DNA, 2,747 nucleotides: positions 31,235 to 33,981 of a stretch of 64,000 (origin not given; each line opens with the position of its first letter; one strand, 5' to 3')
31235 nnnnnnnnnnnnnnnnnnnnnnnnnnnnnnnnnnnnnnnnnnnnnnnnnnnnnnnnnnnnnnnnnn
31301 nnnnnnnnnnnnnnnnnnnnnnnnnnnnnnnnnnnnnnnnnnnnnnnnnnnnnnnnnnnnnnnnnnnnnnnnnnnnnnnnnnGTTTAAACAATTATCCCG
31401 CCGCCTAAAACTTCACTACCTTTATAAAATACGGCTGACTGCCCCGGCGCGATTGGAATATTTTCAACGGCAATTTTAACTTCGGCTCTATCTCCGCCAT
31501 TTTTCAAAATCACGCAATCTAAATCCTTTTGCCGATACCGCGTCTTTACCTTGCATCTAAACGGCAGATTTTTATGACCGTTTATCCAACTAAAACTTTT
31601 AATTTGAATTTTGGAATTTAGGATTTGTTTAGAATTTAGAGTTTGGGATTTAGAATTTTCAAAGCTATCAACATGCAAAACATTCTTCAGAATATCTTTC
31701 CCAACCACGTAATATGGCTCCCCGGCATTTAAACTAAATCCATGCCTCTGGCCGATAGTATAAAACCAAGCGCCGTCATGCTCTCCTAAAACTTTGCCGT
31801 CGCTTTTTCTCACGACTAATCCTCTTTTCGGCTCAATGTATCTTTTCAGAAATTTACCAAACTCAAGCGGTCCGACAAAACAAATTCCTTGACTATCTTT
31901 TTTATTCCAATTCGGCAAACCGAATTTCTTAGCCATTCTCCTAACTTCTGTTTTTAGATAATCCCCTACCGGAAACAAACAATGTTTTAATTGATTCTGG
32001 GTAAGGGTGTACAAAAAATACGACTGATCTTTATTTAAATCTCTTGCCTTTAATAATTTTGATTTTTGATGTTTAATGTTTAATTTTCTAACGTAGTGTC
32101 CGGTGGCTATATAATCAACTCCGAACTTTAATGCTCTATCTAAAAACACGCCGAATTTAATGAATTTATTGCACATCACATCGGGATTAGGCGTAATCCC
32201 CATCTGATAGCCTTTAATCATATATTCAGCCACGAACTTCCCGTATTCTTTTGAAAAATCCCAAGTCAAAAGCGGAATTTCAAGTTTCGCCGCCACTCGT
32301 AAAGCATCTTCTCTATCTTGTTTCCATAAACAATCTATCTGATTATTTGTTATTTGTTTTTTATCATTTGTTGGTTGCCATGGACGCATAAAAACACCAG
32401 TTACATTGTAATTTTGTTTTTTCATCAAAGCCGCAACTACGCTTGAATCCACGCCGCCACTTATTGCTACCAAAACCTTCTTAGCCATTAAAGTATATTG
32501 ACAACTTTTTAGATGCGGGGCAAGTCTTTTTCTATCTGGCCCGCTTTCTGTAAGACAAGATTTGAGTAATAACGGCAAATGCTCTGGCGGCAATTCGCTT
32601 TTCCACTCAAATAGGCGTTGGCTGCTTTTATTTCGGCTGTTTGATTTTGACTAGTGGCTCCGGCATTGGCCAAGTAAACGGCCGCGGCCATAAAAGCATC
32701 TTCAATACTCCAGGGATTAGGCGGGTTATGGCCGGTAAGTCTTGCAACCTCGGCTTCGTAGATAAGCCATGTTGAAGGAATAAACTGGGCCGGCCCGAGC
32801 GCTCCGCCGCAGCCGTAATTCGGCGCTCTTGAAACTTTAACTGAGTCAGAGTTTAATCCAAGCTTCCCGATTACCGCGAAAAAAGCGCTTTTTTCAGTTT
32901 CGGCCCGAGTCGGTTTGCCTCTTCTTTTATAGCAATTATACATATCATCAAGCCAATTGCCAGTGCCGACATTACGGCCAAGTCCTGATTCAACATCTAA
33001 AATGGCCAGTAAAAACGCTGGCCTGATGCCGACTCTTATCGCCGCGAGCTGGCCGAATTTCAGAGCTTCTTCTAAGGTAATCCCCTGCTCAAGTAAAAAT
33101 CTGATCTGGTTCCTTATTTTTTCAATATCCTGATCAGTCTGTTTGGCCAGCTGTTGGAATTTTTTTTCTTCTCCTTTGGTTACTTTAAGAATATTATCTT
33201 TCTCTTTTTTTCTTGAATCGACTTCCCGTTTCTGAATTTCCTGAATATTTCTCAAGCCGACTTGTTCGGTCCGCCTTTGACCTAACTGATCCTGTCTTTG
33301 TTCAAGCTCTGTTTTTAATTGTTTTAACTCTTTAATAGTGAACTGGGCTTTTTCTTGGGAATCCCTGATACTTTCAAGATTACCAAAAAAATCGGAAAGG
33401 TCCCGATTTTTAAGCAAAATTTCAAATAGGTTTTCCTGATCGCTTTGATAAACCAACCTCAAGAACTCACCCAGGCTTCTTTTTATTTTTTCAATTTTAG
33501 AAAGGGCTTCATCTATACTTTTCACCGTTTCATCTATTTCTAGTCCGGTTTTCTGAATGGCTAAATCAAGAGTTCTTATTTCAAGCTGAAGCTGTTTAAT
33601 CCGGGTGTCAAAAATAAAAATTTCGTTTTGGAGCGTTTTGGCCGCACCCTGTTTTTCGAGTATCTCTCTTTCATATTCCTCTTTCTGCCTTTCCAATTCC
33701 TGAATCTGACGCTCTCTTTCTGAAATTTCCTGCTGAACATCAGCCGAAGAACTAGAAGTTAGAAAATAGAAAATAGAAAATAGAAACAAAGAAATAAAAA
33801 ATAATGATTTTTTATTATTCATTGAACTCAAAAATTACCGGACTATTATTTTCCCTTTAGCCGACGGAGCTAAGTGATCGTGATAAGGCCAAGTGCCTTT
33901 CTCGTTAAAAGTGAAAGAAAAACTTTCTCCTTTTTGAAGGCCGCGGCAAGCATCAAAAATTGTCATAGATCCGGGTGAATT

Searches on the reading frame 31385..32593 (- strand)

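Call 65: search_protein_families(library=pfam, proteins=[window:31385-32593:-], max_evalue=0.0001)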
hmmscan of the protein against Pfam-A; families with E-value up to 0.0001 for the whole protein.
window:31385-32593:- (402 aa): 4 families
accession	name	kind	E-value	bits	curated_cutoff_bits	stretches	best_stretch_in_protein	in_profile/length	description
PF03054.22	tRNA_Me_trans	-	3.8e-75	252.4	20.6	1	38-241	1-201/202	tRNA methyl transferase HUP domain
PF20259.3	tRNA_Me_trans_M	-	1.1e-22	79.8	27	1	247-308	2-64/66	tRNA methyl transferase PRC-barrel domain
PF20258.4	tRNA_Me_trans_C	-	2.5e-19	69.8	20.6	1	327-401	2-77/77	Aminomethyltransferase beta-barrel domain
PF02540.23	NAD_synthase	-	6e-08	32.5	21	1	34-80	15-61/242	NAD synthase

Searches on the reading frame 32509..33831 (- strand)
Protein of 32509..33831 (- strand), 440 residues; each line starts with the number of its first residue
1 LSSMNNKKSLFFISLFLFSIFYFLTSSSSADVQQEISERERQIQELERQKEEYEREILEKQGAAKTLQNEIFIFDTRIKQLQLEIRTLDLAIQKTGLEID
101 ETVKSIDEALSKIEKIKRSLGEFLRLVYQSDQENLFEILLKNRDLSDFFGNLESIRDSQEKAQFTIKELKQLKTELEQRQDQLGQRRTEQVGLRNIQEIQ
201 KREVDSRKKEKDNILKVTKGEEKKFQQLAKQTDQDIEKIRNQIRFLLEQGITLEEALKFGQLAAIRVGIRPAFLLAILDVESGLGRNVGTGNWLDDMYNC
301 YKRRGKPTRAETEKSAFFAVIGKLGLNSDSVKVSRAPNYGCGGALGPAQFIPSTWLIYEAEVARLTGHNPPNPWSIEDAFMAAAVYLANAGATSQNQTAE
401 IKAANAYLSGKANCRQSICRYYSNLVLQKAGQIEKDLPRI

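Call 65: search_protein_families(library=pfam, proteins=[window:32509-33831:-], max_evalue=0.0001)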
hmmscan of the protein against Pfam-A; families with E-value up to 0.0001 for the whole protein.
window:32509-33831:- (440 aa): 1 family
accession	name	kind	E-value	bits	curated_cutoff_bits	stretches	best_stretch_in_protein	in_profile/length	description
PF13406.11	SLT_2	-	2.5e-10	40.5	24.3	1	263-399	80-208/292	Transglycosylase SLT domain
